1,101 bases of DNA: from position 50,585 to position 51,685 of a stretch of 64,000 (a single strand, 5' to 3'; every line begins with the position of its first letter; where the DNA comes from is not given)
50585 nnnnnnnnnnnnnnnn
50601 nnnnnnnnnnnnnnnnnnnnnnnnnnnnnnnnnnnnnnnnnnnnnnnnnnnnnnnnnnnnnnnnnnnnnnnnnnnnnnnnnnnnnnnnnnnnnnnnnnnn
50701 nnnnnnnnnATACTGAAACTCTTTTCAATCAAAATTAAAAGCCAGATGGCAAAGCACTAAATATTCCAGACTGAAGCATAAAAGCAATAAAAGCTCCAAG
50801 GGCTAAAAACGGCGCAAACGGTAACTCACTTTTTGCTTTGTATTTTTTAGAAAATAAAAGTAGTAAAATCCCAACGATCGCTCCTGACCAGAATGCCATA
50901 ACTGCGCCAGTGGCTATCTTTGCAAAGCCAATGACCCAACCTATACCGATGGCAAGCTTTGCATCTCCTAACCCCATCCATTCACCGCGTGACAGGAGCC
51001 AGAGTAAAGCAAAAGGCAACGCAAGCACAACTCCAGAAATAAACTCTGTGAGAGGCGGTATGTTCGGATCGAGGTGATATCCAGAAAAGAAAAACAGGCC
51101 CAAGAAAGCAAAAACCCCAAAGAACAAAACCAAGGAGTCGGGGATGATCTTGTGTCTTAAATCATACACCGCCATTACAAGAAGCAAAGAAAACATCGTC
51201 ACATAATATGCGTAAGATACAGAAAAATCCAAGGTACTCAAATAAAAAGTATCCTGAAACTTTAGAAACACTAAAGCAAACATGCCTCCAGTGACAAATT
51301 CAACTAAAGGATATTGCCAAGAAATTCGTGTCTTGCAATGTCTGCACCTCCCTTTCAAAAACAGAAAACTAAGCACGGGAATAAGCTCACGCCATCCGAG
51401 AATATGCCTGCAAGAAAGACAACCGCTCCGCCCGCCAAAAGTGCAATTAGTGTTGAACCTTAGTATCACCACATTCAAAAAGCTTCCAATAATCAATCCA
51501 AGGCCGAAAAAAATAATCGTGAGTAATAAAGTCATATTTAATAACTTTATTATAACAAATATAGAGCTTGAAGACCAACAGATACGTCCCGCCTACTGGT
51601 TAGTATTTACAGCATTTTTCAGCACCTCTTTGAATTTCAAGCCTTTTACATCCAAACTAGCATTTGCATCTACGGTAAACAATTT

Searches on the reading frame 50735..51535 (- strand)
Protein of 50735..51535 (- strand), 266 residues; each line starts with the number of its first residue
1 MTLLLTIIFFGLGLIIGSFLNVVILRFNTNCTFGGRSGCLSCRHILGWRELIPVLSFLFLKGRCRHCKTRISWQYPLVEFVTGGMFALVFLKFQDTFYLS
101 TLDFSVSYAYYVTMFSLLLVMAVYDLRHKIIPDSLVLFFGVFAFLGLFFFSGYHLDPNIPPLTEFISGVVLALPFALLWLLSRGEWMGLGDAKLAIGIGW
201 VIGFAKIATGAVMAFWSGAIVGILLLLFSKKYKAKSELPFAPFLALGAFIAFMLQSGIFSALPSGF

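Call 5: search_protein_families(library=pfam, proteins=[window:50735-51535:-], max_evalue=0.01)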
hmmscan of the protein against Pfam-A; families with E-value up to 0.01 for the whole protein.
window:50735-51535:- (266 aa): 2 families
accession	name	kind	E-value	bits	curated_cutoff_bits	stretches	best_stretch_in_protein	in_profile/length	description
PF06750.18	A24_N_bact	-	1.2e-29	102.6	23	1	12-93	2-84/84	Bacterial Peptidase A24 N-terminal domain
PF01478.23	Peptidase_A24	-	5.9e-13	49.6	26.5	1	114-223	3-104/104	Type IV leader peptidase family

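Call 54: find_homologous_proteins(query=window:50735-51535:-, max_evalue=1e-20)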
Query window:50735-51535:- (266 aa): 5245 proteins with E <= 1e-20 among 8000 candidates; the best 120 are listed.
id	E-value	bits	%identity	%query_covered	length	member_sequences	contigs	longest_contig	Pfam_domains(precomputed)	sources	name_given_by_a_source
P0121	1.2e-168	578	100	100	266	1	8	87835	PF01478.24,PF06750.19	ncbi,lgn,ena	ncbi:MAG: prepilin peptidase [Patescibacteria group bacterium]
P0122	2.6e-115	403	70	100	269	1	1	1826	PF01478.24,PF06750.19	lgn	-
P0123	8.5e-112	391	70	98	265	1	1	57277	PF01478.24,PF06750.19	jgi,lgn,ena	-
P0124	5.4e-111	389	66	100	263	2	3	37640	PF01478.24,PF06750.19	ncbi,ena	-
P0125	5.8e-109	382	65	100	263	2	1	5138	PF01478.24,PF06750.19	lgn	-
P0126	5.9e-109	382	66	100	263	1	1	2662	PF01478.24,PF06750.19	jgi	jgi:leader peptidase (prepilin peptidase)/N-methyltransferase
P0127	1.3e-108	381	66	94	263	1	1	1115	PF01478.24,PF06750.19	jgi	jgi:leader peptidase (prepilin peptidase)/N-methyltransferase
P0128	1.9e-108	380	65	94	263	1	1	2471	PF01478.24,PF06750.19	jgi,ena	-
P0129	3.6e-108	380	66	97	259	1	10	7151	PF01478.24,PF06750.19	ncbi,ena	-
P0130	6.3e-108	379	66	97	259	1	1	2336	PF01478.24,PF06750.19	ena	-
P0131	7.5e-108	379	65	94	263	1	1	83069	PF01478.24,PF06750.19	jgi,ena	-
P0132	1.6e-107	377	66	100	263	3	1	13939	PF01478.24,PF06750.19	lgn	-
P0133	1.8e-107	377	65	97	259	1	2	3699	PF01478.24,PF06750.19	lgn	-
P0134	1.9e-107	377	65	97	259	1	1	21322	PF01478.24,PF06750.19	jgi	jgi:prepilin signal peptidase PulO-like enzyme (type II secretory pathway)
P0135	2.6e-107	377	66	100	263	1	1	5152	PF01478.24,PF06750.19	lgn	-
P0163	7.1e-105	369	66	97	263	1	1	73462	PF01478.24,PF06750.19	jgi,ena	-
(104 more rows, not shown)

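Call 55: find_encoding_contigs(protein=P0123, flank=9000, max_places=1)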
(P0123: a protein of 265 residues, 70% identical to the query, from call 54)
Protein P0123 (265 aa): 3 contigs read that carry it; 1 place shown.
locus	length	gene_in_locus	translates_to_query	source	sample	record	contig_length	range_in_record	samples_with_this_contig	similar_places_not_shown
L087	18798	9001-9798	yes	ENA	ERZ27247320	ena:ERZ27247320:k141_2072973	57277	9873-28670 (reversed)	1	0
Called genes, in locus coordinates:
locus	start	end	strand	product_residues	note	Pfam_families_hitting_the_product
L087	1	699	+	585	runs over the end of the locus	PF05157:MshEN (weak), PF00437:T2SSE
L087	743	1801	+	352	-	PF00437:T2SSE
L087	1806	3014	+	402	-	PF28597:T2SSF_N, PF00482:T2SSF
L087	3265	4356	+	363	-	PF25788:Ig_Rha78A_N (faint)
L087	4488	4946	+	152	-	PF07963:N_methyl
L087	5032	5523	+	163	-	PF07963:N_methyl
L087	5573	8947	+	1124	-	PF02450:LCAT, PF24096:DUF7379 (weak)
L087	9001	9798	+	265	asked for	PF06750:A24_N_bact, PF01478:Peptidase_A24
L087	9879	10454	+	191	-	-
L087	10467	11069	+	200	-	-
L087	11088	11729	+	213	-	PF07963:N_methyl (weak)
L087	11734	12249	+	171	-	-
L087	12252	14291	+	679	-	PF22745:Nlig-Ia, PF01653:DNA_ligase_aden, PF03120:OB_DNA_ligase, PF14520:HHH_5 (faint), PF12826:HHH_2, PF00533:BRCT, PF12738:PTCB-BRCT (weak)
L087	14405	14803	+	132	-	-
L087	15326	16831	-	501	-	PF14010:PEPcase_2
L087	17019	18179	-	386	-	PF00155:Aminotran_1_2, PF01053:Cys_Met_Meta_PP, PF01041:DegT_DnrJ_EryC1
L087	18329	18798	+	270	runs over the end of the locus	PF01509:TruB_N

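Call 56: find_encoding_contigs(protein=P0124, flank=9000, max_places=1)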
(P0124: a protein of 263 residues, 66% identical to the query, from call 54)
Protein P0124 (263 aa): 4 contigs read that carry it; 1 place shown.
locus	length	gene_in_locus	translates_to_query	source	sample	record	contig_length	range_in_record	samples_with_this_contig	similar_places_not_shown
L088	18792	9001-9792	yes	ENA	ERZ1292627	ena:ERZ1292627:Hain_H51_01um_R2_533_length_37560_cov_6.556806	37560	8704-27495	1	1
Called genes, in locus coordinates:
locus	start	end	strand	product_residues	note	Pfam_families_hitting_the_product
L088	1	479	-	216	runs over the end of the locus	PF00156:Pribosyltran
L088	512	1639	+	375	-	PF11104:PilM_2, PF14450:FtsA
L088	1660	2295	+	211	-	-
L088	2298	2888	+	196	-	PF04350:PilO (faint)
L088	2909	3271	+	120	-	-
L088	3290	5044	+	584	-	PF05157:MshEN, PF00437:T2SSE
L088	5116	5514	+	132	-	PF00072:Response_reg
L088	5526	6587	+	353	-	PF00437:T2SSE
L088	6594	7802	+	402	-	PF28597:T2SSF_N, PF00482:T2SSF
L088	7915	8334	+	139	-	PF07963:N_methyl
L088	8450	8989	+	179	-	PF07963:N_methyl (weak)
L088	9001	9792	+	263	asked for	PF06750:A24_N_bact, PF01478:Peptidase_A24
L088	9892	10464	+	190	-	-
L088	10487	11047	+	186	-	-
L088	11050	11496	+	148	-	PF07963:N_methyl (weak)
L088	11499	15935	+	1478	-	PF18998:Flg_new_2, PF13385:Laminin_G_3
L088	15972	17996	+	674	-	PF22745:Nlig-Ia, PF01653:DNA_ligase_aden, PF14520:HHH_5 (faint), PF03120:OB_DNA_ligase, PF12826:HHH_2, PF00533:BRCT, PF12738:PTCB-BRCT (faint)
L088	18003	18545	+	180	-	-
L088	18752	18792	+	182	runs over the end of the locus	PF08534:Redoxin, PF00578:AhpC-TSA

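Call 57: find_encoding_contigs(protein=P0131, flank=9000, max_places=1)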
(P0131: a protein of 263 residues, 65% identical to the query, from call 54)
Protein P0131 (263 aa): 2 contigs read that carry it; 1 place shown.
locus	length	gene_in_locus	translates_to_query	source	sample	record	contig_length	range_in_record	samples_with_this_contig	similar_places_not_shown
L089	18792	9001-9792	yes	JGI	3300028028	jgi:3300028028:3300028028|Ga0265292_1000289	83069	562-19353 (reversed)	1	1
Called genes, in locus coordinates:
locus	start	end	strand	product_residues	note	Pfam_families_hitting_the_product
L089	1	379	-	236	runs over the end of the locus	PF00156:Pribosyltran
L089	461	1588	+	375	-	PF11104:PilM_2, PF14450:FtsA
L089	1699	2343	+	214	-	-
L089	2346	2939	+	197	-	PF04350:PilO (faint)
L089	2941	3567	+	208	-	-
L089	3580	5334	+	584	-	PF05157:MshEN (faint), PF00437:T2SSE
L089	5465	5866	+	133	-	PF00072:Response_reg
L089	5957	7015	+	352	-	PF00437:T2SSE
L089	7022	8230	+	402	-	PF28597:T2SSF_N, PF00482:T2SSF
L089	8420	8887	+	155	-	PF07963:N_methyl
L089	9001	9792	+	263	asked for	PF06750:A24_N_bact, PF01478:Peptidase_A24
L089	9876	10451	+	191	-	-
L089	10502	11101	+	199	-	-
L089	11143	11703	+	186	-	PF07963:N_methyl (weak)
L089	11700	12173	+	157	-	-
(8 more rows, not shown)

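Call 58: find_encoding_contigs(protein=P0163, flank=9000, max_places=1)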
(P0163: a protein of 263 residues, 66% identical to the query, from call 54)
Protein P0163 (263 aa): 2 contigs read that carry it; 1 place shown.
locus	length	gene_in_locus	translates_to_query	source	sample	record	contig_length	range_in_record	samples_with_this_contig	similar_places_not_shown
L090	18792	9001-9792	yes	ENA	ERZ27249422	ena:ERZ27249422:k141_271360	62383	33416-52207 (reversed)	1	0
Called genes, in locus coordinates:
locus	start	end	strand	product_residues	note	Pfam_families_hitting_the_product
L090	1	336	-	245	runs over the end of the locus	PF00156:Pribosyltran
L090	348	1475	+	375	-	PF11104:PilM_2, PF14450:FtsA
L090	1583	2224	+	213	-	-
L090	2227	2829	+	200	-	PF04350:PilO (faint)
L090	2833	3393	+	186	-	-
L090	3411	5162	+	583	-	PF05157:MshEN (weak), PF00437:T2SSE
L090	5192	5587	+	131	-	PF00072:Response_reg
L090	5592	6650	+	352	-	PF00437:T2SSE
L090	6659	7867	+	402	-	PF28597:T2SSF_N, PF00482:T2SSF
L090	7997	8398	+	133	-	PF07963:N_methyl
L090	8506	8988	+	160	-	PF07963:N_methyl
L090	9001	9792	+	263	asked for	PF06750:A24_N_bact, PF01478:Peptidase_A24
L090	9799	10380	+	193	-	-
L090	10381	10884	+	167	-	PF07963:N_methyl (weak)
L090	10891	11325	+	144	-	PF07963:N_methyl (weak)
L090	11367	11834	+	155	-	-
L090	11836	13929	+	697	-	PF22745:Nlig-Ia, PF01653:DNA_ligase_aden, PF03120:OB_DNA_ligase, PF14520:HHH_5 (faint), PF12826:HHH_2, PF00533:BRCT, PF12738:PTCB-BRCT (weak)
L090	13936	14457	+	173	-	PF07155:ECF-ribofla_trS (faint)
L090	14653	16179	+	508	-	-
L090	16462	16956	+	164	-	-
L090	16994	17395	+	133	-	PF07883:Cupin_2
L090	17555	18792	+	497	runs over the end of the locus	PF11074:DUF2779, PF13482:RNase_H_2 (weak)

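Call 76: search_protein_families(library=pfam, proteins=[L087:5573-7220:+], max_evalue=0.1)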
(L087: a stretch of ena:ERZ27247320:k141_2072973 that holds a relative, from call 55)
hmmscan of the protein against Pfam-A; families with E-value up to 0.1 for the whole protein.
L087:5573-7220:+ (549 aa): 0 families
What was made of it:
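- Tried and rejected: The N-terminal 549 residues of the L087 protein have no Pfam hit (call 76).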
